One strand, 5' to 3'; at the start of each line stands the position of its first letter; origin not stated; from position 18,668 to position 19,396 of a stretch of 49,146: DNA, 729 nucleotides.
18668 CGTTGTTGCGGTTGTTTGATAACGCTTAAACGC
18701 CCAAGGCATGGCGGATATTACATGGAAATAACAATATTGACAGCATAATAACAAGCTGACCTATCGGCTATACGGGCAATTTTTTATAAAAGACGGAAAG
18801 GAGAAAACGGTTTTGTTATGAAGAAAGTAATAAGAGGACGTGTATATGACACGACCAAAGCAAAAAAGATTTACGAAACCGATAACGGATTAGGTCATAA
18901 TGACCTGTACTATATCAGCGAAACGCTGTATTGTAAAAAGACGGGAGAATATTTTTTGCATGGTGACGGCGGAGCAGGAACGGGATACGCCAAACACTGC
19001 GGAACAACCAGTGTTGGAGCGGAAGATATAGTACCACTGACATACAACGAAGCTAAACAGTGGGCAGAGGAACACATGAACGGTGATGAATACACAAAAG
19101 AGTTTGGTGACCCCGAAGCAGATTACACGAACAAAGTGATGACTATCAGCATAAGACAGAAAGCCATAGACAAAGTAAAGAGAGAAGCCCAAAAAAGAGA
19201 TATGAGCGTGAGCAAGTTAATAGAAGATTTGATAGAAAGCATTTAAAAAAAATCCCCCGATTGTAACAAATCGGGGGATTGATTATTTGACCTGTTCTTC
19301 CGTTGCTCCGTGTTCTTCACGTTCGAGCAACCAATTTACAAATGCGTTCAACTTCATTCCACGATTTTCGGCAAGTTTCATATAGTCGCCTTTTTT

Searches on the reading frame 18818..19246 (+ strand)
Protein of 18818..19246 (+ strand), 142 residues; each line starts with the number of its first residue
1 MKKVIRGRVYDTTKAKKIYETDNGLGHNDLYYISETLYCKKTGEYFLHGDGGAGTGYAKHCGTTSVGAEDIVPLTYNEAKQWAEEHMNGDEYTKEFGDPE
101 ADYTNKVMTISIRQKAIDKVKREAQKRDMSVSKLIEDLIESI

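Call 90: search_protein_families(library=pfam, proteins=[window:18818-19246:+], max_evalue=0.001)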
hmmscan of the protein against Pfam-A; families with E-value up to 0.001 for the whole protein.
window:18818-19246:+ (142 aa): 1 family
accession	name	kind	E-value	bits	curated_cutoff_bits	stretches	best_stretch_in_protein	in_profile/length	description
PF19891.5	DUF6364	-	3e-06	28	27.3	1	108-140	5-37/70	Family of unknown function (DUF6364)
